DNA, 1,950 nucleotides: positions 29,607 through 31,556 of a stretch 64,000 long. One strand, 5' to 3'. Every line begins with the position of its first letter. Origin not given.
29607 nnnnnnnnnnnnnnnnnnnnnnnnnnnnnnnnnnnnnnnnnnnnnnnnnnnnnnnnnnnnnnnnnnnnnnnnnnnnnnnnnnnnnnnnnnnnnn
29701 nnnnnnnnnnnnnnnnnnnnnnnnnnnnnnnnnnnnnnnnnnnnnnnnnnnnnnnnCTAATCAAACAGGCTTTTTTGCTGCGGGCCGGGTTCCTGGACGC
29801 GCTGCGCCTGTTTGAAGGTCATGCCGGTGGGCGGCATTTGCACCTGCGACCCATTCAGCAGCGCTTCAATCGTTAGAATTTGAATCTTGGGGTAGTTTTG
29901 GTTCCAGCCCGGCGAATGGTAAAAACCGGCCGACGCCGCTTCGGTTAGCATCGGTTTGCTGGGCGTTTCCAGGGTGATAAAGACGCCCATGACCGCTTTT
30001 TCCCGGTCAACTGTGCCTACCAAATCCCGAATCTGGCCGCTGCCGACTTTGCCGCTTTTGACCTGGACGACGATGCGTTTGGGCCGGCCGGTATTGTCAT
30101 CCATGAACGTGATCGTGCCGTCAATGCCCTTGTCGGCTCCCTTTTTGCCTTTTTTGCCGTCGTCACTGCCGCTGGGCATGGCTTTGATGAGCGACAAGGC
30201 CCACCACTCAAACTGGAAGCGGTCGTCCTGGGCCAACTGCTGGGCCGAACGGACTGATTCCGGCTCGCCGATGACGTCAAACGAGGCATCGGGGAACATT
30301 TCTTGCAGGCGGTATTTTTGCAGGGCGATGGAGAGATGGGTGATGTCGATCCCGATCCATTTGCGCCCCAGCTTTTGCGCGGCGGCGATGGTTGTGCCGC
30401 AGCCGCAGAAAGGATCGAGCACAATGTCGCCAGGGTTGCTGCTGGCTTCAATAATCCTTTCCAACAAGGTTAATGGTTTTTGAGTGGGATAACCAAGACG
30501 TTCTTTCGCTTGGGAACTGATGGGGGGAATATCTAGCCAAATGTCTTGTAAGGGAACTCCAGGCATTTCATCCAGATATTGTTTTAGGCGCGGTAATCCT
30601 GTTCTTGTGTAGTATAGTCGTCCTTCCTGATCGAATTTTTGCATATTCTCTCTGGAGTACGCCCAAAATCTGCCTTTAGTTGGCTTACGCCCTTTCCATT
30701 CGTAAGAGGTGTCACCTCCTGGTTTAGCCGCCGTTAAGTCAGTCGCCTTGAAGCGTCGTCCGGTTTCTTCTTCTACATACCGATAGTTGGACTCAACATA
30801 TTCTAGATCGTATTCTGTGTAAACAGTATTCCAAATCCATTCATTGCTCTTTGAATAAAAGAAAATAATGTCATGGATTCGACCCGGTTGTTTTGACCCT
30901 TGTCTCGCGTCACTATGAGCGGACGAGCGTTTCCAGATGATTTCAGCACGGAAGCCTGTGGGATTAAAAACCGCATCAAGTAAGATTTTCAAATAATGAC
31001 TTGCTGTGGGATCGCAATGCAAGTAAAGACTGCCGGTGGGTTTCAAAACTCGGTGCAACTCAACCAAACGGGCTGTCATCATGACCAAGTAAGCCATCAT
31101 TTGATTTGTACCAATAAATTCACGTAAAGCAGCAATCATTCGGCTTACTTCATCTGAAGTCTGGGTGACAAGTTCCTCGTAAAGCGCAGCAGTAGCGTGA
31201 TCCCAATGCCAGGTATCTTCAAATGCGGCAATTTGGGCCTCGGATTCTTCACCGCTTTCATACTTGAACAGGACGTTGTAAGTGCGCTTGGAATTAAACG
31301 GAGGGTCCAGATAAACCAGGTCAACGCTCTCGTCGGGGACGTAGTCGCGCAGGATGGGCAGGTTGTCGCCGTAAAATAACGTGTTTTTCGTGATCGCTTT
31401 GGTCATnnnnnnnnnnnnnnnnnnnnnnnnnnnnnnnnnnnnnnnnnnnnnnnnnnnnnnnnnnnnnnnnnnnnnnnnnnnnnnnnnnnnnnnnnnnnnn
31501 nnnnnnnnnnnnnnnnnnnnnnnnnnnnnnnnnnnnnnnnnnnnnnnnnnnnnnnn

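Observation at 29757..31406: Single-polypeptide DNA methyltransferase-Mrr-like endonuclease fusion with no partner genes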

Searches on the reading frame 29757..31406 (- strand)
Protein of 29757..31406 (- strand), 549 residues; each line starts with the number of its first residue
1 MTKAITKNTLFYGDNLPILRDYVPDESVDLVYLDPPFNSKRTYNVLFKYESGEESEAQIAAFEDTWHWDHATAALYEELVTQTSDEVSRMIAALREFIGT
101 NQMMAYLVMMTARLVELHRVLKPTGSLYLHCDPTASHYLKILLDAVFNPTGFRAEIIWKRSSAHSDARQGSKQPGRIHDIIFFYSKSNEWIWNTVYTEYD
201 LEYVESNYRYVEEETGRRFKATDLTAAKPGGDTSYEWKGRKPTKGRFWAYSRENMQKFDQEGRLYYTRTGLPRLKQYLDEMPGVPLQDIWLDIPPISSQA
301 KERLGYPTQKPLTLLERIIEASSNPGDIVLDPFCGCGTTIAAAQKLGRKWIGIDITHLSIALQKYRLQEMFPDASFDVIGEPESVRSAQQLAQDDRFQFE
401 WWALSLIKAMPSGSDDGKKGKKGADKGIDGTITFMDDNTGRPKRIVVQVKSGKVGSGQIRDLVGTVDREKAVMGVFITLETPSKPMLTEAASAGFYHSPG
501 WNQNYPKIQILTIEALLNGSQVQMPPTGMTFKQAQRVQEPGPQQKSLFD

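Call 3: search_protein_families(library=pfam, proteins=[window:29757-31406:-], max_evalue=1)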
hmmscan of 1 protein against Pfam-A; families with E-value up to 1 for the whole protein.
window:29757-31406:- (549 aa): 12 families
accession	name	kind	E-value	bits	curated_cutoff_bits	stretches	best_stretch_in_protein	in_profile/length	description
PF01555.25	N6_N4_Mtase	-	4.7e-44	151.4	26.7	1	28-356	1-212/221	DNA methylase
PF22722.2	NA-iREase1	-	2e-12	47.4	27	1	419-517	18-105/106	NACHT-associated inactive Restriction Endonuclease 1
PF04471.18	Mrr_cat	-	5.2e-11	43.1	21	1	396-490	6-97/115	Restriction endonuclease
PF02086.21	MethyltransfD12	-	2.9e-06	27.6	22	2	25-59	173-207/253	D12 class N6 adenine-specific DNA methyltransferase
PF13847.12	Methyltransf_31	-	0.00098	19.3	27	1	325-375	3-57/145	Methyltransferase domain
PF14280.11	DUF4365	-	0.0028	18.1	24.3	1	425-453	27-56/139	Domain of unknown function (DUF4365)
PF08241.18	Methyltransf_11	-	0.0094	17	21.2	0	334-378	5-63/95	Methyltransferase domain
PF13649.12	Methyltransf_25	-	0.01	16.9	27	1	329-376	1-50/97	Methyltransferase domain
PF03602.21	Cons_hypoth95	-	0.019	15.1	24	1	23-47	109-133/182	Conserved hypothetical protein 95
PF01170.24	UPF0020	-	0.11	12.6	22.3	1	323-343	26-46/197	RMKL-like, methyltransferase domain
PF03959.19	FSH1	-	0.16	12.1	21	0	18-101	26-99/211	Serine hydrolase (FSH1)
PF09445.16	Methyltransf_15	-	0.26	11.3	22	1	328-362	3-37/165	RNA cap guanine-N2 methyltransferase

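Call 4: search_protein_families(library=ncbifam, proteins=[window:29757-31406:-], max_evalue=1)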
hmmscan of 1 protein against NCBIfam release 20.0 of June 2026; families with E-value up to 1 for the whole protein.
window:29757-31406:- (549 aa): 12 families
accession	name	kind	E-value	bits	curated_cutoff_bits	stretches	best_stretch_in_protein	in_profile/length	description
NF008572.0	PRK11524.1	equivalog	2.5e-29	102.3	292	3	294-368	183-257/294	adenine-specific DNA-methyltransferase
NF050803.1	DnaMtaseCcrMCaul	equivalog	2.6e-24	85.8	830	2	303-378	183-258/350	adenine-specific DNA-methyltransferase CcrM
NF010253.0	PRK13699.1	subfamily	6.8e-14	52.1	244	1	305-357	143-195/226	DNA methyltransferase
TIGR01177.1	TIGR01177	hypoth_equivalog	3e-05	23.5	316.55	1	324-357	181-214/330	TIGR01177 family methyltransferase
NF045667.1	MTase_DVU1556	equivalog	0.0011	18.5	155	1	315-362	11-60/213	DVU_1556 family methyltransferase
TIGR00571.1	dam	subfamily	0.0049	16.6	114.85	1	5-72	153-221/267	Dam family site-specific DNA-(adenine-N6)-methyltransferase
NF043040.1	corrin_prot_MT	hypoth_equivalog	0.0085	15.5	180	1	315-367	31-83/216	corrinoid protein-associated methyltransferase CpaM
NF047649.1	MTase_UXPK_star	exception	0.015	14.4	460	1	324-378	76-134/283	methyltransferase/UXPK-star double selenoprotein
TIGR00095.1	TIGR00095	equivalog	0.017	14.8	117.5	1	26-50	123-147/194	16S rRNA (guanine(966)-N(2))-methyltransferase RsmD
NF041820.1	daptide_MTase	equivalog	0.15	11.5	175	0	69-97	8-36/243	daptide-type RiPP biosynthesis methyltransferase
NF047732.1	tRNAMtaseTrm5bMeth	equivalog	0.15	11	500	1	319-365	192-237/337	tRNA (guanine(37)-N1)-methyltransferase Trm5b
NF011529.0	PRK14968.1-3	equivalog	0.2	11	162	1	306-364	18-73/198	putative methyltransferase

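Call 5: search_protein_families(library=padloc, proteins=[window:29757-31406:-], max_evalue=1)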
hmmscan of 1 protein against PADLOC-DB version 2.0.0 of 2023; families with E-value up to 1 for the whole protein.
window:29757-31406:- (549 aa): 86 families (the best 25 are shown)
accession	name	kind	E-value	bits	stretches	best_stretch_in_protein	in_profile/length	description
PDLC03354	MTase_II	-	1.3e-69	233.2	2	103-373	126-388/425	Type II methyltransferase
PDLC03339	MTase_II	-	1.5e-63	213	3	277-370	182-274/399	Type II methyltransferase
PDLC03300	MTase_II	-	4.1e-45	152.1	3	288-369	198-278/302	Type II methyltransferase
PDLC03644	MTase_III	-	1.1e-41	141.2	2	105-368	108-394/542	Type III methyltransferase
PDLC03638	MTase_III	-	2.6e-38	129.9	1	105-356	430-666/816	Type III methyltransferase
PDLC03299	MTase_II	-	3.7e-36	123.1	3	288-371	179-263/296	Type II methyltransferase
PDLC03371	MTase_II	-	1.8e-34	117.5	1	6-369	9-254/260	Type II methyltransferase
PDLC03636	MTase_III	-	1.4e-33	114.5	3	305-368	343-406/575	Type III methyltransferase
PDLC03633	MTase_III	-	2.1e-33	113.9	2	288-410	279-391/616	Type III methyltransferase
PDLC03635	MTase_III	-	2.4e-29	100.6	2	277-355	481-560/708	Type III methyltransferase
PDLC03265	MTase_II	-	1.2e-26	92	3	305-371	266-332/333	Type II methyltransferase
PDLC03641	MTase_III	-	1.5e-26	91.2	1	6-348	103-433/657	Type III methyltransferase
PDLC03216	MTase_II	-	6.3e-26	89.2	2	306-372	194-260/364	Type II methyltransferase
PDLC03238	MTase_II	-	8.3e-26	89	2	281-365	280-363/428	Type II methyltransferase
PDLC03738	oMTase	-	4.7e-25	86.1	2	306-370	204-268/376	orphan methyltransferase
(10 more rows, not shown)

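Call 6: search_solved_structures(query=window:29757-31406:-, max_evalue=1, show_alignments=3)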
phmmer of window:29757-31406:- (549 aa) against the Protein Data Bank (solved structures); distinct sequences matched with E-value up to 1: 24.
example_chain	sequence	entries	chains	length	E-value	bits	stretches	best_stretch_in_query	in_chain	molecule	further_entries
6pbd_A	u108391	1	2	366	2.6e-18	69.2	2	303-380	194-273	Modification methylase CcrMI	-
9c3u_A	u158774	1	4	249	8.3e-18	67.5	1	285-364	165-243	Methyltransferase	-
8urk_A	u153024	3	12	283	9.9e-18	67.2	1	286-367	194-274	Methyltransferase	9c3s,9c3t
6k0w_B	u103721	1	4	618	9.1e-14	54.2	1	7-348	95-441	Adenine specific DNA methyltransferase (Mod)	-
1g60_A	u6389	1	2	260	3.5e-13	52.2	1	303-356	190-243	Adenine-specific Methyltransferase MboIIA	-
5hek_A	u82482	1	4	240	7e-13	51.2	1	292-364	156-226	Adenine specific DNA methyltransferase (DpnA)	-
5hfj_A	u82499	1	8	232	7.9e-13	51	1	292-356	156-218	Adenine specific DNA methyltransferase (DpnA)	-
2zie_A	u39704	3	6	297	1.5e-11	46.9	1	287-379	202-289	Putative modification methylase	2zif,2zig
1eg2_A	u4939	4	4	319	1.9e-11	46.5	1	287-358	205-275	MODIFICATION METHYLASE RSRI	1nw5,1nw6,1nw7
1nw8_A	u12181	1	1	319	2e-11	46.4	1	287-358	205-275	MODIFICATION METHYLASE RSRI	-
8s9m_A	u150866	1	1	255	9.8e-09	37.5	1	293-357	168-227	DNA cytosine-N4 methyltransferase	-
8s9n_A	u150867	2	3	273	1e-08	37.4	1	294-357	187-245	DNA cytosine-N4 methyltransferase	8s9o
4zcf_A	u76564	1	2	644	6.1e-07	31.6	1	8-191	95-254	Restriction endonuclease EcoP15I, modification subunit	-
1boo_A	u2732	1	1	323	9.4e-07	31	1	305-367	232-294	PROTEIN (N-4 CYTOSINE-SPECIFIC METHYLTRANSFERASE PVU II)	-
7dsu_A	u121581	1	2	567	2.3e-06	29.7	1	103-188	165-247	Mbo45V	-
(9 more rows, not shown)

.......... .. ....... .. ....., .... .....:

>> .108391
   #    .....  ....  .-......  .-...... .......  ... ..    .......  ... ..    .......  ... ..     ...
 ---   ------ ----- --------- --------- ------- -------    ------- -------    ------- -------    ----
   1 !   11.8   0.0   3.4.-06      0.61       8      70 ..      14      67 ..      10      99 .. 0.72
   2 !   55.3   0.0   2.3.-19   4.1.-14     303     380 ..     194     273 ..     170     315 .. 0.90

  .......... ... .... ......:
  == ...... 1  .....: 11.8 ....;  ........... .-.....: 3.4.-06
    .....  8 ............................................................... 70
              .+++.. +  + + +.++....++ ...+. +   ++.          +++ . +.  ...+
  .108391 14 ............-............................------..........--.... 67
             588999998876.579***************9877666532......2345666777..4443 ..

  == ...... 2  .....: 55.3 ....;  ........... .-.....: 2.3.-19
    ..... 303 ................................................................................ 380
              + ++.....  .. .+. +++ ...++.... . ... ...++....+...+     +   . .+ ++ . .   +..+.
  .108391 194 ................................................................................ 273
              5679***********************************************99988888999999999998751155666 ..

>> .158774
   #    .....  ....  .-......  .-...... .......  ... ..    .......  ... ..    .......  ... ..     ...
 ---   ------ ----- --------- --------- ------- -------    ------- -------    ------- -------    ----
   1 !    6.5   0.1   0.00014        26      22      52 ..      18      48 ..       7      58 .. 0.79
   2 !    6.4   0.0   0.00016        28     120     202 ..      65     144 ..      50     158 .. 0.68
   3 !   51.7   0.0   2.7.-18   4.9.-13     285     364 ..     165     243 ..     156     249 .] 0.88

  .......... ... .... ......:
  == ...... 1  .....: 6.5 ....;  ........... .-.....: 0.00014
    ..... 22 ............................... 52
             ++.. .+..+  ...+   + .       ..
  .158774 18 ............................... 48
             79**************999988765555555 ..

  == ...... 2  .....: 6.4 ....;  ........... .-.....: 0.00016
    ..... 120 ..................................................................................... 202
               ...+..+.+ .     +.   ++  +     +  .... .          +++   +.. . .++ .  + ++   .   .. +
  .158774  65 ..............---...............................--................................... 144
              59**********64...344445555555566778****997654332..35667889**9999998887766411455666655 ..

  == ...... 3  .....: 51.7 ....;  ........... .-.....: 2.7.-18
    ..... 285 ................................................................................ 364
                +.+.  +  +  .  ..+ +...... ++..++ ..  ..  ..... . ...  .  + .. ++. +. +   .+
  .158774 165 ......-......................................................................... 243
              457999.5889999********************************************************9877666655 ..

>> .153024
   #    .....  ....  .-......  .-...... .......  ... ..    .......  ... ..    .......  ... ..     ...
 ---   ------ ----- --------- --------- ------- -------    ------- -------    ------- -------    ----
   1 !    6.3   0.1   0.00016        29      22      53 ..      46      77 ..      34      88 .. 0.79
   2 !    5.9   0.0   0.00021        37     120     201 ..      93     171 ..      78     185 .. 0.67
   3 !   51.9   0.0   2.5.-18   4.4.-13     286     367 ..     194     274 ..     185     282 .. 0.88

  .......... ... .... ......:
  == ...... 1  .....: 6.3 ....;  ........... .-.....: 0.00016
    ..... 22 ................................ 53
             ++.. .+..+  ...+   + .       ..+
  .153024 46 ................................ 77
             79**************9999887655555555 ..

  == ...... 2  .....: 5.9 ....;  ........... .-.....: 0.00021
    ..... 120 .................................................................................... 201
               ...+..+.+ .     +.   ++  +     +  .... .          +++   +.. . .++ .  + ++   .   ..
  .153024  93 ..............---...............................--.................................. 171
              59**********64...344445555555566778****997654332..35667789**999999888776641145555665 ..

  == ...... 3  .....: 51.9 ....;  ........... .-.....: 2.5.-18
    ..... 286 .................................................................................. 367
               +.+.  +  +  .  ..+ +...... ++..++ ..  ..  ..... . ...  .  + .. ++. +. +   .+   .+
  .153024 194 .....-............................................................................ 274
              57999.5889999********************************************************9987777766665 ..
